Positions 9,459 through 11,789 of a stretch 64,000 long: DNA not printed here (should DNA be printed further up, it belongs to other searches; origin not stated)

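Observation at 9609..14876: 676-aa protein I could not assign, in an operon with a Wzt that carries a glycan-binding-type C-terminal domain; candidate chain-length/terminator module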

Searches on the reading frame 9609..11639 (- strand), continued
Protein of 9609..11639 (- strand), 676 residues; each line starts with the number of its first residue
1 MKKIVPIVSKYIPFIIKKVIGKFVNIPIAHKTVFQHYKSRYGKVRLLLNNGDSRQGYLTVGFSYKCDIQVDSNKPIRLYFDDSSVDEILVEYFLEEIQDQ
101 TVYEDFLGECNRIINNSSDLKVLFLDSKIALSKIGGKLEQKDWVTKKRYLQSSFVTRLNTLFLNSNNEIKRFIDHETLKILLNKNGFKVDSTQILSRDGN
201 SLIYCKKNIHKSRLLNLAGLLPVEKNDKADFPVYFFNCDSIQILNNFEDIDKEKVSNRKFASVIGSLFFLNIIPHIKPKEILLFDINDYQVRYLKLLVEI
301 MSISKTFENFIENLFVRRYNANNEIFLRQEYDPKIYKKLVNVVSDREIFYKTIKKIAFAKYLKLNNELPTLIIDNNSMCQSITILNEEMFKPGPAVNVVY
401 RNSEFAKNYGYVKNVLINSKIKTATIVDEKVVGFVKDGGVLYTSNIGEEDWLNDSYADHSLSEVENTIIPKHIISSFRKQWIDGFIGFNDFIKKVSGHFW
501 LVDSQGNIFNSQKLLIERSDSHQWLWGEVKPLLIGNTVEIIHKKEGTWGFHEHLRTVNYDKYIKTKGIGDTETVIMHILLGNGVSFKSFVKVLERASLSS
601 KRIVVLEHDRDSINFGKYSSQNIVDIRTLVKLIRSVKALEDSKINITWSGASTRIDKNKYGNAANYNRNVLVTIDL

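Call 74: search_protein_families(library=pfam, proteins=[L016:7298-14944:+, L013:6392-14242:+], max_evalue=0.001)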
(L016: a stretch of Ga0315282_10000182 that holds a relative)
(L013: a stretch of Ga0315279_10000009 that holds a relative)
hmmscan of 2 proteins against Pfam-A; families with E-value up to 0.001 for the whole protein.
L016:7298-14944:+ (2549 aa): 10 families
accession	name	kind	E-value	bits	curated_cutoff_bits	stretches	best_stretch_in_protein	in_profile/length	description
PF00535.33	Glycos_transf_2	-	1.6e-52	178.2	23.3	2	2140-2261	1-122/168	Glycosyl transferase family 2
PF13692.12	Glyco_trans_1_4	-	1.3e-41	142.6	27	2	1941-2078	2-142/142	Glycosyl transferases group 1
PF13524.12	Glyco_trans_1_2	-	2.3e-26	92.9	25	2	438-566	24-143/144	Glycosyl transferase-like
PF05050.19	Methyltransf_21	-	4.3e-25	89.2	22.7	1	49-214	1-172/173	Methyltransferase FkbM domain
PF13641.12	Glyco_tranf_2_3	-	1.1e-22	81.6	27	2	1365-1586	1-221/230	Glycosyltransferase like family 2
PF00534.26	Glycos_transf_1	-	4e-22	79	26.4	1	784-870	83-170/172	Glycosyl transferases group 1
PF10111.15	Glyco_tranf_2_2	-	3.2e-13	50.2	27.3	1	1394-1467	27-103/276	Glycosyltransferase like family 2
PF13632.12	Glyco_trans_2_3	-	6.4e-06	26.5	27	0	1448-1588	1-135/198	Glycosyl transferase family group 2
PF13579.12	Glyco_trans_4_4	-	3.6e-05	24.6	29.7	1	1759-1926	4-157/158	Glycosyl transferase 4-like domain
PF13439.12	Glyco_transf_4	-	7.9e-05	23.2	28.5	0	1884-1927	121-165/170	Glycosyltransferase Family 4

L013:6392-14242:+ (2617 aa): 10 families
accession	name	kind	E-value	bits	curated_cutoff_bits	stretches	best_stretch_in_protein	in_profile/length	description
PF13524.12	Glyco_trans_1_2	-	6.1e-19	68.8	25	2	380-524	17-143/144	Glycosyl transferase-like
PF05050.19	Methyltransf_21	-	9e-19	68.7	22.7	1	936-1086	22-173/173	Methyltransferase FkbM domain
PF13692.12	Glyco_trans_1_4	-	3.6e-13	50.4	27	1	1843-1934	56-142/142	Glycosyl transferases group 1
PF13489.12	Methyltransf_23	-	1.7e-11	44.5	27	1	675-797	5-115/164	Methyltransferase domain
PF13649.12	Methyltransf_25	-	6.3e-11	43.3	27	0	697-794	1-97/97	Methyltransferase domain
PF13578.12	Methyltransf_24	-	2.8e-10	41.5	26.3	1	62-178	2-105/105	Methyltransferase domain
PF00534.26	Glycos_transf_1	-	7.1e-10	39.1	26.4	1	1855-1947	80-171/172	Glycosyl transferases group 1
PF08242.18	Methyltransf_12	-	1.3e-07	32.7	30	0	760-796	64-98/98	Methyltransferase domain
PF08241.18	Methyltransf_11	-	3.8e-07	31.1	21.2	1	698-797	1-94/95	Methyltransferase domain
PF13847.12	Methyltransf_31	-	8e-05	22.8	27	0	697-799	7-110/145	Methyltransferase domain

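Call 78: list_cluster_members(proteins=[P0024, P0025, P0027, P0037, P0055, P0057, P0079, P0095, P0118, P0061])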
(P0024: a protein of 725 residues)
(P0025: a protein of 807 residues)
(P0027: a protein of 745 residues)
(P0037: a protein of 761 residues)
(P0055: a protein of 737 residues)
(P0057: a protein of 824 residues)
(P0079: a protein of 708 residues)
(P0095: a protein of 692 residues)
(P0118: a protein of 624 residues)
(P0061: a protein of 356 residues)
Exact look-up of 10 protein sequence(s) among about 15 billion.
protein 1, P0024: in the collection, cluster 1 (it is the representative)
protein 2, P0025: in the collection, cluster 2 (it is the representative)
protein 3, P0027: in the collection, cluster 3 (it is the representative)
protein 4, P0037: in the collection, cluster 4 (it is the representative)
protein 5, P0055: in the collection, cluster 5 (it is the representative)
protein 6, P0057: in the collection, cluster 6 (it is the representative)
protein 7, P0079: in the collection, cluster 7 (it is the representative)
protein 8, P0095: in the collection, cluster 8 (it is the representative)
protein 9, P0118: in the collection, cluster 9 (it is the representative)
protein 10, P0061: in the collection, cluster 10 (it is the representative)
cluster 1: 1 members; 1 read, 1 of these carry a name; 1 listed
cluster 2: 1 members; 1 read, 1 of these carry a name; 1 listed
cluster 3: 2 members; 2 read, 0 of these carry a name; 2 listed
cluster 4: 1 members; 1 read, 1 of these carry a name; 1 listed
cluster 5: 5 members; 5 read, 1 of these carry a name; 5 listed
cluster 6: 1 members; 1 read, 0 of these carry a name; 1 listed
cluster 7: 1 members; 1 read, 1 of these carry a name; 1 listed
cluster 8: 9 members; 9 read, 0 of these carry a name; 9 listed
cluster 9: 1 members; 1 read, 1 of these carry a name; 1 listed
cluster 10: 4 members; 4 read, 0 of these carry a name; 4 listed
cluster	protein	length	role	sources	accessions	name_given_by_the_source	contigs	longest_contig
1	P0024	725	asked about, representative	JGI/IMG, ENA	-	ubiquinone/menaquinone biosynthesis C-methylase UbiE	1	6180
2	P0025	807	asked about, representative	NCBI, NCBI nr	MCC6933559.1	MAG: glycosyltransferase family 1 protein [Deltaproteobacteria bacterium] | glycosyltransferase family 1 protein [Deltaproteobacteria bacterium]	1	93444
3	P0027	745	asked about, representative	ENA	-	-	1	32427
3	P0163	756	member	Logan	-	-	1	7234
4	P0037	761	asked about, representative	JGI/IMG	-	hypothetical protein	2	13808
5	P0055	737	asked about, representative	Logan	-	-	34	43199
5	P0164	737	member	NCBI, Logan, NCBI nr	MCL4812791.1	MAG: class I SAM-dependent methyltransferase [Vicinamibacteraceae bacterium] | class I SAM-dependent methyltransferase [Vicinamibacteraceae bacterium]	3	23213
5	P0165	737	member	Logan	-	-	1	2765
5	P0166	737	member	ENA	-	-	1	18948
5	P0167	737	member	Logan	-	-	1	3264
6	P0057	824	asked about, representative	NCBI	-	-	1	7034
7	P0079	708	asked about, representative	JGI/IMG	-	hypothetical protein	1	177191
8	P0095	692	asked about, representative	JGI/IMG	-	-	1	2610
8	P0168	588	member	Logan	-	-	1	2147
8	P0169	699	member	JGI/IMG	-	-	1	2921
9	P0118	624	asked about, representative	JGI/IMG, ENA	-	hypothetical protein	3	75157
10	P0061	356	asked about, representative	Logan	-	-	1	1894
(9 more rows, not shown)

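Call 87: search_protein_families(library=ncbifam, proteins=[P0023, P0026, P0028, P0048, P0050, P0148, P0055, P0061, P0075, P0135], max_evalue=0.01)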
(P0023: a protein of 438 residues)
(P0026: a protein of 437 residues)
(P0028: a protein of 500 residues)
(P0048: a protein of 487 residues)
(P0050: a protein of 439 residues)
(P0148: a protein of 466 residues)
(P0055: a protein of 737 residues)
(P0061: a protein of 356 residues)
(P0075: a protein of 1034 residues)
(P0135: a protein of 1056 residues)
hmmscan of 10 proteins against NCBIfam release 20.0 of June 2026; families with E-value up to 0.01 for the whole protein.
P0023 (438 aa): 0 families

P0026 (437 aa): 0 families

P0028 (500 aa): 0 families

P0048 (487 aa): 0 families

P0050 (439 aa): 0 families

P0148 (466 aa): 0 families

P0055 (737 aa): 2 families
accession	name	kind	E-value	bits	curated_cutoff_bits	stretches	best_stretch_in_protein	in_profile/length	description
NF045667.1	MTase_DVU1556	equivalog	0.00035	20.1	155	1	587-690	22-123/213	DVU_1556 family methyltransferase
TIGR01983.1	UbiG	equivalog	0.0085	15.4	102.95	0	655-686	120-151/228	bifunctional 2-polyprenyl-6-hydroxyphenol methylase/3-demethylubiquinol 3-O-methyltransferase UbiG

P0061 (356 aa): 0 families

P0075 (1034 aa): 1 family
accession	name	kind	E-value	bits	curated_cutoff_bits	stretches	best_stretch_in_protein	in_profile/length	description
NF038314.1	epimerase_MslH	equivalog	5.5e-09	34.9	700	1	44-133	222-316/439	lasso peptide C-terminal Trp epimerase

P0135 (1056 aa): 1 family
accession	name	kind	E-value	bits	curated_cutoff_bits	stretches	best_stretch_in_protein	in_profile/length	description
NF038314.1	epimerase_MslH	equivalog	1.2e-20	73.4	700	2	869-933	252-318/439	lasso peptide C-terminal Trp epimerase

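Call 90: search_dna_similar(query=P0023, collection=plasmids, mode=protein, max_evalue=0.001, max_rows=20)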
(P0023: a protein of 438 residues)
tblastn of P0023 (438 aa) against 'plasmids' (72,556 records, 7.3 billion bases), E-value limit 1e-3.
No match.
